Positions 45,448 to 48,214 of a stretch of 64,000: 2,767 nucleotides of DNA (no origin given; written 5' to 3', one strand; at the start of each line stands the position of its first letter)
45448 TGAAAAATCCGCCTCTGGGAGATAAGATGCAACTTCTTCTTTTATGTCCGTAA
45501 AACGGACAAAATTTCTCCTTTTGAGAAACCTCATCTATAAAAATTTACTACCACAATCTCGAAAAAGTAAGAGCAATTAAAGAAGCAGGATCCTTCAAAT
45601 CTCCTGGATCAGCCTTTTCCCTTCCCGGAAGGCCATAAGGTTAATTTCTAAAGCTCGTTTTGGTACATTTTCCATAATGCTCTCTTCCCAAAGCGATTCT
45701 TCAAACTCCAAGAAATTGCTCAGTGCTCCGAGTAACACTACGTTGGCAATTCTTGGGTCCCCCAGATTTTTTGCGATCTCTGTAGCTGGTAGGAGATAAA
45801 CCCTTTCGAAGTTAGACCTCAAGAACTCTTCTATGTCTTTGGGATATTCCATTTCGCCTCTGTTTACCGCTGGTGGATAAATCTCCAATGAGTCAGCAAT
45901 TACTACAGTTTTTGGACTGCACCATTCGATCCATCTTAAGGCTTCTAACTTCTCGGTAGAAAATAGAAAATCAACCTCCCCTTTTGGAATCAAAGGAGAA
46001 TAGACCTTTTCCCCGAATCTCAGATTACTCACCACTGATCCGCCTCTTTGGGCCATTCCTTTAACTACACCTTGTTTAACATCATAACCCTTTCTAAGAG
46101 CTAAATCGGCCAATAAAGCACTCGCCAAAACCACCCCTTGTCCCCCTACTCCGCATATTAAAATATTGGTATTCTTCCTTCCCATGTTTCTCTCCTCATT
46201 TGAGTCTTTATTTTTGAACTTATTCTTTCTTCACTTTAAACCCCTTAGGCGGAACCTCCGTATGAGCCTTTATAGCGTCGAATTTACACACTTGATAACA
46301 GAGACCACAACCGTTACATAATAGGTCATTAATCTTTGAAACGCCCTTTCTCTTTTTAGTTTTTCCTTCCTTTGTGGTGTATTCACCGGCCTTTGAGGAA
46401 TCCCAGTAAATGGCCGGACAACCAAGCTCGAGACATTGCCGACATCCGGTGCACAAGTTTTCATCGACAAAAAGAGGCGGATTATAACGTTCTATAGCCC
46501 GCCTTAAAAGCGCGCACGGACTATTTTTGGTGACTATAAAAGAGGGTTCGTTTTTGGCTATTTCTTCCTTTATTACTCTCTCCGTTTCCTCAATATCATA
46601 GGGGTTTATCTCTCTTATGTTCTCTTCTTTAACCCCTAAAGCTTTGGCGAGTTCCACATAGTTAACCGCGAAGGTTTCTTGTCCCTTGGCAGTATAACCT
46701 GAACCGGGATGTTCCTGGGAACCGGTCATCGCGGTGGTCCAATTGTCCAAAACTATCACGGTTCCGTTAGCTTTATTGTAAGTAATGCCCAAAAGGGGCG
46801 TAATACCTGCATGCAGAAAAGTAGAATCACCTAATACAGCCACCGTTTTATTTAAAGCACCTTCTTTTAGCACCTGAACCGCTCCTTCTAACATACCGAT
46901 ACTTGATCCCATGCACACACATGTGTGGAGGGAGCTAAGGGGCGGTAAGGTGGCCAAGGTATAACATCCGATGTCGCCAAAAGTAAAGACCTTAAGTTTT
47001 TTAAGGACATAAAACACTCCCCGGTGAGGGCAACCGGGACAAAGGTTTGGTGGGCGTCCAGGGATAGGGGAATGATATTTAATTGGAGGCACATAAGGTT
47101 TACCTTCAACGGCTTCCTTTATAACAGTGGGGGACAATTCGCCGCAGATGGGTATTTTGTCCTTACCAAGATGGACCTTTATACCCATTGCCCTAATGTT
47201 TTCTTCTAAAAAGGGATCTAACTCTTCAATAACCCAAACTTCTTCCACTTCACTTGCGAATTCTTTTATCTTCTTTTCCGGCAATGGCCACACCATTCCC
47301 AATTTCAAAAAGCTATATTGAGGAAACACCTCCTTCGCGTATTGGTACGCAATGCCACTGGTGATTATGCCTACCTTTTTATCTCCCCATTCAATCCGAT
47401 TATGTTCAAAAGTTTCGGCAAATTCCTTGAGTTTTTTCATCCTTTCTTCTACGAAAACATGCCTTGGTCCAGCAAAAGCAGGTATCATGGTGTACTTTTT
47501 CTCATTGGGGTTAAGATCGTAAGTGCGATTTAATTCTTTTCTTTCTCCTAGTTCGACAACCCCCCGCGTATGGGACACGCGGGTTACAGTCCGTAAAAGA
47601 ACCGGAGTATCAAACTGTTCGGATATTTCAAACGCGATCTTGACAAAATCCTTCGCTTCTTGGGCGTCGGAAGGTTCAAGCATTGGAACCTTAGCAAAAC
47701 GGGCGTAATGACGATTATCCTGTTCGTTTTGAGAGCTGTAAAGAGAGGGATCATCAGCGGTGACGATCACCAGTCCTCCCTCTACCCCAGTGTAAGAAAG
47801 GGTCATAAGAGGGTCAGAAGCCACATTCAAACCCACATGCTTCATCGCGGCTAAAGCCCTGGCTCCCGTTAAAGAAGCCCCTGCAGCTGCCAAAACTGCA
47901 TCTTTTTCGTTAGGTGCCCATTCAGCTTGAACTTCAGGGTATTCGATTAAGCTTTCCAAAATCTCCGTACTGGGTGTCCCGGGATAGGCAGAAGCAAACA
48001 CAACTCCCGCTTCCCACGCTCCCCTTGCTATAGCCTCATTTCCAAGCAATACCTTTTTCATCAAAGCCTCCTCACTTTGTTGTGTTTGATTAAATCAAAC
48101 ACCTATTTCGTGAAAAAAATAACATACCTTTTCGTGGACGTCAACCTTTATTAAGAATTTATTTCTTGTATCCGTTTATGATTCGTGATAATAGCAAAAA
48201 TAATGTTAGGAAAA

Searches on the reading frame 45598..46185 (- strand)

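Call 28: search_protein_families(library=pfam, proteins=[window:45598-46185:-], max_evalue=0.00001)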
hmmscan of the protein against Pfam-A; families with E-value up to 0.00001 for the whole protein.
window:45598-46185:- (196 aa): 1 family
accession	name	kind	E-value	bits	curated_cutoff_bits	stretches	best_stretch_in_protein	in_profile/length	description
PF01558.24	POR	-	6.5e-39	134.3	27.4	1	14-189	1-171/173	Pyruvate ferredoxin/flavodoxin oxidoreductase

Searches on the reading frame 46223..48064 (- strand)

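Call 28: search_protein_families(library=pfam, proteins=[window:46223-48064:-], max_evalue=0.00001)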
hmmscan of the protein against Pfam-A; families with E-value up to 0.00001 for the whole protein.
window:46223-48064:- (614 aa): 7 families
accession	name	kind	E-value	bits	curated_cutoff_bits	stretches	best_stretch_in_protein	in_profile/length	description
PF02775.26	TPP_enzyme_C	-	1e-18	68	21.9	1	364-511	1-150/151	Thiamine pyrophosphate enzyme, C-terminal TPP binding domain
PF01855.24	POR_N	-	3.4e-16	60.1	27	1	15-189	2-185/231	Pyruvate flavodoxin/ferredoxin oxidoreductase, thiamine diP-bdg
PF00037.32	Fer4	-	1.2e-07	31.7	21.1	1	578-599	3-24/24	4Fe-4S binding domain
PF13237.11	Fer4_10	-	1.3e-06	28.7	25.5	1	533-593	4-52/53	4Fe-4S dicluster domain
PF12797.12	Fer4_2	-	2.2e-06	27.7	24.5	0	530-551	2-22/22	4Fe-4S binding domain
PF12837.12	Fer4_6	-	4.7e-06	26.7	25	0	577-598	3-24/24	4Fe-4S binding domain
PF12838.12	Fer4_7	-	6.7e-06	26.9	27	0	538-597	2-52/52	4Fe-4S dicluster domain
